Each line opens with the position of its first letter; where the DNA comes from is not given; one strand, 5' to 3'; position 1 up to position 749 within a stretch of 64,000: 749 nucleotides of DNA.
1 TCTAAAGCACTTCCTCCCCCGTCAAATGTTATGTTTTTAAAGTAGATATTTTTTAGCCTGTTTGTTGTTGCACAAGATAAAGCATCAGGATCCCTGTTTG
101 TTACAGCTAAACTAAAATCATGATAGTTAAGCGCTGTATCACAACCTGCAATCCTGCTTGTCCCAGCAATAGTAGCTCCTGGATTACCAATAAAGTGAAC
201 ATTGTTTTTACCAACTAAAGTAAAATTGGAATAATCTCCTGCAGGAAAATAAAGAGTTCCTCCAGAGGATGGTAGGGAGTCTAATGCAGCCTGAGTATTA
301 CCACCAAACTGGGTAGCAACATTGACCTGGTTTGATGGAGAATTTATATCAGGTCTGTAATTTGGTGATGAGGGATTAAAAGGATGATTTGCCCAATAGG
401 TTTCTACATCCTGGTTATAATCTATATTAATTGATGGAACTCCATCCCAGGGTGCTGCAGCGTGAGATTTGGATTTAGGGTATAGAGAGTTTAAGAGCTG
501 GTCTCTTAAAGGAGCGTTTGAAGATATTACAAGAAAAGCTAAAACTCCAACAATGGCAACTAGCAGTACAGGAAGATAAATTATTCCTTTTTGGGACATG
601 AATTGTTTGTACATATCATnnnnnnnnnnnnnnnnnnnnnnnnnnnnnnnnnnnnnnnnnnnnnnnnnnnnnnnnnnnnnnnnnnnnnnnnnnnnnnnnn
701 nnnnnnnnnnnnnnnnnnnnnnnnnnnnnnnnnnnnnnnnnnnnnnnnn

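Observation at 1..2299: Cohesin-dockerin surface protein adjacent to a beta-helix (pectate-lyase-like) anchored protein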

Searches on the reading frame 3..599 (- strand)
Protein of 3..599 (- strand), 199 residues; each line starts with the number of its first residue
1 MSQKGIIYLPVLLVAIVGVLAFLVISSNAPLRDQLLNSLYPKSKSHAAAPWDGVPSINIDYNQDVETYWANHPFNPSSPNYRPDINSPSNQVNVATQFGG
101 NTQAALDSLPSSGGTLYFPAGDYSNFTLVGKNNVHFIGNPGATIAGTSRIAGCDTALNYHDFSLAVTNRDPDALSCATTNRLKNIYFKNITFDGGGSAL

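Call 4: search_protein_families(library=pfam, proteins=[window:3-599:-], max_evalue=1)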
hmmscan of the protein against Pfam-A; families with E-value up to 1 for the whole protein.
seq(199 aa): 1 family
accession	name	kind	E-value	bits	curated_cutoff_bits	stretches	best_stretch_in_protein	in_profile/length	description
PF12708.12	Pect-lyase_RHGA_epim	-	0.012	15.9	27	1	103-150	22-74/213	Rhamnogalacturonase A/epimerase, pectate lyase-like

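Call 5: search_protein_families(library=ncbifam, proteins=[window:3-599:-], max_evalue=1)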
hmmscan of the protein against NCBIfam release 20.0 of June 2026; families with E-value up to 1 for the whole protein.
seq(199 aa): 2 families
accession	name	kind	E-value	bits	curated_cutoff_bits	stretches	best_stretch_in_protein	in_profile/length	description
NF049898.1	RhamgalacuronBT4146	equivalog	0.00026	19.9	500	1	110-148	27-65/445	rhamnogalacturonidase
NF051860.1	PolglcturonPglAAgro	equivalog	0.084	11.5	600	1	90-151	98-158/502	polygalacturonase PglA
